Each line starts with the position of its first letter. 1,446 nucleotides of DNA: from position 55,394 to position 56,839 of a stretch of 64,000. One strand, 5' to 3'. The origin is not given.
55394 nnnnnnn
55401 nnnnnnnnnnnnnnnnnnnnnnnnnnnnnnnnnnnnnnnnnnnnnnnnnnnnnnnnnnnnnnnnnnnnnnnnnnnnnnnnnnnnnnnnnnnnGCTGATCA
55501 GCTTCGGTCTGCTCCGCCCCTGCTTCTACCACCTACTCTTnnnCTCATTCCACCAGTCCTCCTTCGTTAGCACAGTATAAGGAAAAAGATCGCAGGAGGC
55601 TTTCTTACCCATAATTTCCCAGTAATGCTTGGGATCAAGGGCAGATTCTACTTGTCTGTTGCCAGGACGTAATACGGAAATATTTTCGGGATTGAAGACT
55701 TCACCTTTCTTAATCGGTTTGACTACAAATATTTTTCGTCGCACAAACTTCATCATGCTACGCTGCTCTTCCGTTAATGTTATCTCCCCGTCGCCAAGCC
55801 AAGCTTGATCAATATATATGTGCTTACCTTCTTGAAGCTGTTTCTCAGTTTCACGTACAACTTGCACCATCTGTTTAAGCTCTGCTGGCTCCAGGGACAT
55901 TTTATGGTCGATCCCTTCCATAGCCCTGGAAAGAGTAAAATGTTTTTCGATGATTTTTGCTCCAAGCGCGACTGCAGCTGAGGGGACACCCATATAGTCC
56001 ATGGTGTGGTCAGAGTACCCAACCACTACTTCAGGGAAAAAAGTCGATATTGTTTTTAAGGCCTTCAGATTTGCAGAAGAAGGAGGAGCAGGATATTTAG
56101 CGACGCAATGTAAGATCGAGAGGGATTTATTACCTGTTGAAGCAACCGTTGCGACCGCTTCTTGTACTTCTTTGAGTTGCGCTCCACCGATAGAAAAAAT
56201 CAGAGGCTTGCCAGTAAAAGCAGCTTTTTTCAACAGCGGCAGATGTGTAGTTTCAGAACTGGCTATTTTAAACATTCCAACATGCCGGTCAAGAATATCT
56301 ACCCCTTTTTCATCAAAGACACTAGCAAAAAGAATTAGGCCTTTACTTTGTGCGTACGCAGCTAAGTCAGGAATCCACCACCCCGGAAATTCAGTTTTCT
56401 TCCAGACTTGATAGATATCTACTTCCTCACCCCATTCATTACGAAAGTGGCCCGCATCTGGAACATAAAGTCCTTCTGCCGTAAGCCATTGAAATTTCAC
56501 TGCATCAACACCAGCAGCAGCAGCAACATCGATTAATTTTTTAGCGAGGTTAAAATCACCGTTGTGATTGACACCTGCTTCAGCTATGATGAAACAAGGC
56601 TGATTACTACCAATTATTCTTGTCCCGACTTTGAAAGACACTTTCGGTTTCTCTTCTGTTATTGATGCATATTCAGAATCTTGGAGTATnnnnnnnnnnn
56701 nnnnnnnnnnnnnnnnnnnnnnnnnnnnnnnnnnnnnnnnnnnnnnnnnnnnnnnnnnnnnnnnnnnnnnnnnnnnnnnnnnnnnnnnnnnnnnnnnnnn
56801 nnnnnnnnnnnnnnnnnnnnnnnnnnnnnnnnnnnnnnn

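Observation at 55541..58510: Single 989-aa polypeptide fusing aminotransferase, CMP-nonulosonate synthetase and nonulosonate synthase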

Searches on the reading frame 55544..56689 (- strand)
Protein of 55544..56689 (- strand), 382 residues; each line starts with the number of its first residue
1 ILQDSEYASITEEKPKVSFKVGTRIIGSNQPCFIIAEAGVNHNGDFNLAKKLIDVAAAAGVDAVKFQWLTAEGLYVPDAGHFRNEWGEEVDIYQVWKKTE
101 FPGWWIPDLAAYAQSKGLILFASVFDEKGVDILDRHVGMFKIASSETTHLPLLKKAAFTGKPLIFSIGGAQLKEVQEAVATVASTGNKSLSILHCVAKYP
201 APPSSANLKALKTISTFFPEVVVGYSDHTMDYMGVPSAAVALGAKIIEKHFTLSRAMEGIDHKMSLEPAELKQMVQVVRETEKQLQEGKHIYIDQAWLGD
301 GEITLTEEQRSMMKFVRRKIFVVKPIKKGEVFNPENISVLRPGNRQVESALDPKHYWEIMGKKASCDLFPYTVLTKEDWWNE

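Call 16: search_solved_structures(query=window:55544-56689:-, max_evalue=0.001, show_alignments=3)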
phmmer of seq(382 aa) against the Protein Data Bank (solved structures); distinct sequences matched with E-value up to 0.001: 8.
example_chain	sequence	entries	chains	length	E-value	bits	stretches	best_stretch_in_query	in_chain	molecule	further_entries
1vli_A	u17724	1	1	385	3.9e-88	299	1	17-358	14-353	Spore coat polysaccharide biosynthesis protein spsE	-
8h2c_A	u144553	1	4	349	4.2e-45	157.4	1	28-368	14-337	Pseudaminic acid synthase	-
6ncs_A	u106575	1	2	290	1.1e-43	152.8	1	21-289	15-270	N-acetylneuraminic acid (Sialic acid) synthetase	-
2wqp_A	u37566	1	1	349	5.1e-42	147.2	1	18-371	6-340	POLYSIALIC ACID CAPSULE BIOSYNTHESIS PROTEIN SIAC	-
1xuu_A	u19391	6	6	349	1.3e-41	145.9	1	18-371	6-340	polysialic acid capsule biosynthesis protein SiaC | N-acetylneuraminate synthase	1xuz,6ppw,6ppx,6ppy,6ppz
4ipj_A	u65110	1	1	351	3.4e-41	144.5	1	18-371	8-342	Polysialic acid capsule biosynthesis protein SiaC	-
4ipi_A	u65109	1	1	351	8.8e-41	143.2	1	18-371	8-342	Polysialic acid capsule biosynthesis protein SiaC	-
3g8r_A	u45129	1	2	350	7.1e-29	104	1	89-342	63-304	Probable spore coat polysaccharide biosynthesis protein E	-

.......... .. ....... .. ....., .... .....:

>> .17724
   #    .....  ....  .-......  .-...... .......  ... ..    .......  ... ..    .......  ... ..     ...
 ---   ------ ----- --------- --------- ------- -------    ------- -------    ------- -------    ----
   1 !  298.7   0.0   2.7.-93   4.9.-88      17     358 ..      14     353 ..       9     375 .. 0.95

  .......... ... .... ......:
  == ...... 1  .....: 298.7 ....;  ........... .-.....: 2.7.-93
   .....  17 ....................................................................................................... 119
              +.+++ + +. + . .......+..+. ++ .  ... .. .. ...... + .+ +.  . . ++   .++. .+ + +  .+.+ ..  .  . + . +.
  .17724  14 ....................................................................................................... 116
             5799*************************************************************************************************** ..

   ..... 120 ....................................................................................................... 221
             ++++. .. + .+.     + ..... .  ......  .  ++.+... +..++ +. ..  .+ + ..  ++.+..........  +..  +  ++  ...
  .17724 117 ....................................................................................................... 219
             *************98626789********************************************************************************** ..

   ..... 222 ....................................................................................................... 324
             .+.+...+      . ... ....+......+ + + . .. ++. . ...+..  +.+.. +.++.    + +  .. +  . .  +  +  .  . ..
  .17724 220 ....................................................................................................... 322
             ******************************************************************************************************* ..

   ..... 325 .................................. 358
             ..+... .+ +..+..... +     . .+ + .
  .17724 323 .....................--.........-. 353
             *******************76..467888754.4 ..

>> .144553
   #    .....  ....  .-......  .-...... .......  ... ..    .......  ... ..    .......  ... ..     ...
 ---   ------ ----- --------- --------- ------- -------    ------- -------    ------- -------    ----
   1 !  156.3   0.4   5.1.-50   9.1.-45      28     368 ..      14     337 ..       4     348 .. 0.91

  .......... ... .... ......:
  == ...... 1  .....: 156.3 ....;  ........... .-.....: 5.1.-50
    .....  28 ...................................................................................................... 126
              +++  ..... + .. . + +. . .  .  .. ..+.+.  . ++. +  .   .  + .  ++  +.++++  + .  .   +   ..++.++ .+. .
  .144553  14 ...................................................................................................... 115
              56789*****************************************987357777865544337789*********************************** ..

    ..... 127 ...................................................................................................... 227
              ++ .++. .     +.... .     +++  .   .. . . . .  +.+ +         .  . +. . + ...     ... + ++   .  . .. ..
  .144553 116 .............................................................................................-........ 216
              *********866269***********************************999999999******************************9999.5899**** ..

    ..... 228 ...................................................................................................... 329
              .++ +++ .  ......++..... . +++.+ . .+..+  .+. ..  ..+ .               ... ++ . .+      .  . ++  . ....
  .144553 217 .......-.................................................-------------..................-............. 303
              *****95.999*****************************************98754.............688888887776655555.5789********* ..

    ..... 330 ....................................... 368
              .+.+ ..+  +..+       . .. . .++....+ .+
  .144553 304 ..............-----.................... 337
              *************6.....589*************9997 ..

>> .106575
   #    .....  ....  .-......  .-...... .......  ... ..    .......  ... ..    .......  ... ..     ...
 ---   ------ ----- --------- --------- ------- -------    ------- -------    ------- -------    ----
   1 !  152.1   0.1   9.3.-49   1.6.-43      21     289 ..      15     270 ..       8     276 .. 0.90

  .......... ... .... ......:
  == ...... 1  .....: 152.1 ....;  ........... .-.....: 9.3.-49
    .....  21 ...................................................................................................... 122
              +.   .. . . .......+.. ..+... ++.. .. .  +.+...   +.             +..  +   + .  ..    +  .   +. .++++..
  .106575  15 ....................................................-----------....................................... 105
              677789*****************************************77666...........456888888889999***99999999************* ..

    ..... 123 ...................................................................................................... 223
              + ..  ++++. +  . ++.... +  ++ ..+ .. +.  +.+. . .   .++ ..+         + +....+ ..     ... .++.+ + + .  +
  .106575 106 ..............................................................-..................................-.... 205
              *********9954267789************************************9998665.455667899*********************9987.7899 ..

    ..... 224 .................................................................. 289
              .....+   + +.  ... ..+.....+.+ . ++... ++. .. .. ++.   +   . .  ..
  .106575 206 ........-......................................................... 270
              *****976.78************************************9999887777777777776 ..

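Call 23: find_homologous_proteins(query=window:55544-56674:-, max_evalue=1e-20)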
Query seq(377 aa) (377 aa): 7970 proteins with E <= 1e-20 among 8000 candidates; the best 120 are listed.
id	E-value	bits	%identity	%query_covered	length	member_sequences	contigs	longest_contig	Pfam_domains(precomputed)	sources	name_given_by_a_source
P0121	4.7e-141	488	60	96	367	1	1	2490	PF03102.21,PF08666.18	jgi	jgi:sialic acid synthase SpsE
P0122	9.5e-139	480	56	98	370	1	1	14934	PF03102.21,PF08666.18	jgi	-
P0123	2.4e-138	479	59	95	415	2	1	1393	PF03102.21,PF08666.18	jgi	-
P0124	4.1e-138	478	57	95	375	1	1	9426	PF03102.21,PF08666.18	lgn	-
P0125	1.9e-134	466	55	96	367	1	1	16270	PF03102.21,PF08666.18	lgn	-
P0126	7.2e-133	461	58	95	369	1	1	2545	PF03102.21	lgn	-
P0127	2.9e-130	453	56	95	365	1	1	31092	PF03102.21,PF08666.18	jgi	jgi:sialic acid synthase SpsE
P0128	3.3e-130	452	54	96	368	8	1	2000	PF03102.21,PF08666.18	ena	-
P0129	3.6e-130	452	57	94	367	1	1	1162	PF03102.21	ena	-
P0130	8.4e-130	451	56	95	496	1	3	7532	PF03102.21,PF08666.18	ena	-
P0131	2.2e-129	450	57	96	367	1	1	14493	PF03102.21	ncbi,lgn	-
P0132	2.6e-129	449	55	96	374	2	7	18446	PF03102.21,PF08666.18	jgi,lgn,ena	-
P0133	1.5e-127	444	56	96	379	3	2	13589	PF03102.21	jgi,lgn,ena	-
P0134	2.3e-127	443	55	95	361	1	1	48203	PF03102.21,PF08666.18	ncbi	-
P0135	8.7e-126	438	59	90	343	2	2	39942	PF03102.21,PF08666.18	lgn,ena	-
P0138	4.9e-120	419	51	95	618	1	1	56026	PF03102.21,PF10111.15,PF00535.33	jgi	jgi:sialic acid synthase SpsE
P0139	2.4e-119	417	54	96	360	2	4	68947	PF03102.21,PF08666.18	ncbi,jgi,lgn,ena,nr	ncbi:MAG TPA: N-acetylneuraminate synthase family protein [Candidatus Nanoarchaeia archaeon]|nr:N-ac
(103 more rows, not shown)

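Call 25: find_encoding_contigs(protein=P0138, flank=8000, max_places=1)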
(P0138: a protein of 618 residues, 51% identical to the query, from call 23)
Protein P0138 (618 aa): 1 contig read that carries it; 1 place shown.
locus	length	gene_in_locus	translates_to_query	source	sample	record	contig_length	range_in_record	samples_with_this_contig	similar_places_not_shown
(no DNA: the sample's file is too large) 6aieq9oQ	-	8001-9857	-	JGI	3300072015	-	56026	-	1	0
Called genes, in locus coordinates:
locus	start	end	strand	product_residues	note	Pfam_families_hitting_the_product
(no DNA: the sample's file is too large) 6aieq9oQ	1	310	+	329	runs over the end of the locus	PF04055:Radical_SAM, PF13186:SPASM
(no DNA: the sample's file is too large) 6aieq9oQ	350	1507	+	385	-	PF00155:Aminotran_1_2, PF01041:DegT_DnrJ_EryC1, PF00266:Aminotran_5, PF01053:Cys_Met_Meta_PP, PF01212:Beta_elim_lyase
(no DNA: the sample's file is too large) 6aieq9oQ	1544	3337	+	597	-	PF03102:NeuB, PF02348:CTP_transf_3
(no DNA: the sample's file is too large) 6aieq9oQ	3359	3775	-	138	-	PF01575:MaoC_dehydratas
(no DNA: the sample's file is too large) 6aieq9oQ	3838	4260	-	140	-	PF12172:zf-ChsH2 (faint), PF01796:OB_ChsH2_C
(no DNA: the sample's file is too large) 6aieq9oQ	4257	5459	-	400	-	PF00108:Thiolase_N, PF00109:ketoacyl-synt, PF02803:Thiolase_C, PF22691:Thiolase_C_1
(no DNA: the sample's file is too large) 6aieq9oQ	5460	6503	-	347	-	PF00108:Thiolase_N (weak), PF08541:ACP_syn_III_C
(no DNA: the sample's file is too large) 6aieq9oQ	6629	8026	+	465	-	PF00583:Acetyltransf_1 (faint), PF07883:Cupin_2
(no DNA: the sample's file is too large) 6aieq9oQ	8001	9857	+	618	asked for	PF03102:NeuB, PF00535:Glycos_transf_2, PF10111:Glyco_tranf_2_2 (faint)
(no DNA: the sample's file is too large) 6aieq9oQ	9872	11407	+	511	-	-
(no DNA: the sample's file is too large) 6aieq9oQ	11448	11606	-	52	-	-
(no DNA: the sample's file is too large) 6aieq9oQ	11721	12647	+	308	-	PF01073:3Beta_HSD, PF01370:Epimerase, PF02719:Polysacc_synt_2, PF04321:RmlD_sub_bind, PF13460:NAD_binding_10, PF16363:GDP_Man_Dehyd, PF07993:NAD_binding_4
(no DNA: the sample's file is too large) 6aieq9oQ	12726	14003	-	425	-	PF01210:NAD_Gly3P_dh_N (weak), PF02737:3HCDH_N (faint), PF02826:2-Hacid_dh_C (faint), PF03446:NAD_binding_2 (weak), PF03721:UDPG_MGDP_dh_N, PF00984:UDPG_MGDP_dh, PF03720:UDPG_MGDP_dh_C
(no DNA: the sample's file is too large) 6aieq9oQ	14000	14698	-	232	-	PF01066:CDP-OH_P_transf (weak)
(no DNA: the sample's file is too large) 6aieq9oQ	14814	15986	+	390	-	PF13439:Glyco_transf_4, PF00534:Glycos_transf_1, PF13692:Glyco_trans_1_4, PF13524:Glyco_trans_1_2 (weak)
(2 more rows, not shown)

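Call 26: find_encoding_contigs(protein=P0134, flank=8000, max_places=1)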
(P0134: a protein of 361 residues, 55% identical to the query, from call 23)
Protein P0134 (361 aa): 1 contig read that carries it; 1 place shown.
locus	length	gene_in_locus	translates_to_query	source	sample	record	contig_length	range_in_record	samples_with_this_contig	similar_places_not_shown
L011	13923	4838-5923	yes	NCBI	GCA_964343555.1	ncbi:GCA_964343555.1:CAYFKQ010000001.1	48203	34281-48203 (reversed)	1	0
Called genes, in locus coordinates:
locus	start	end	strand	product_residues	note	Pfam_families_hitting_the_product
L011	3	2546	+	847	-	?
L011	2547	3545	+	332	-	PF01073:3Beta_HSD, PF01370:Epimerase, PF02719:Polysacc_synt_2, PF04321:RmlD_sub_bind, PF05368:NmrA (weak), PF16363:GDP_Man_Dehyd, PF13460:NAD_binding_10, PF07993:NAD_binding_4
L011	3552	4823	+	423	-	PF02737:3HCDH_N (weak), PF03446:NAD_binding_2 (weak), PF03721:UDPG_MGDP_dh_N, PF00984:UDPG_MGDP_dh, PF03720:UDPG_MGDP_dh_C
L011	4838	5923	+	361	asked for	PF03102:NeuB, PF08666:SAF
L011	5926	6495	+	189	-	PF13302:Acetyltransf_3, PF13420:Acetyltransf_4, PF00583:Acetyltransf_1 (weak)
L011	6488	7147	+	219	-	PF00535:Glycos_transf_2, PF10111:Glyco_tranf_2_2, PF13641:Glyco_tranf_2_3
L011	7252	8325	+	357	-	-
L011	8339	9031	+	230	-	-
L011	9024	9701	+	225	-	PF00478:IMPDH (faint), PF00977:His_biosynth, PF02581:TMP-TENI (faint), PF03060:NMO (faint), PF05690:ThiG (faint), PF01180:DHO_dh (faint), PF04309:G3P_antiterm (faint), PF01207:Dus (weak)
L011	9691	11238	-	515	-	PF02350:Epimerase_2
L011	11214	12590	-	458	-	PF14907:NTP_transf_5 (weak), PF02223:Thymidylate_kin (weak)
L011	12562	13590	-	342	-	PF00534:Glycos_transf_1, PF13692:Glyco_trans_1_4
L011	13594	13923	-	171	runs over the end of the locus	PF01066:CDP-OH_P_transf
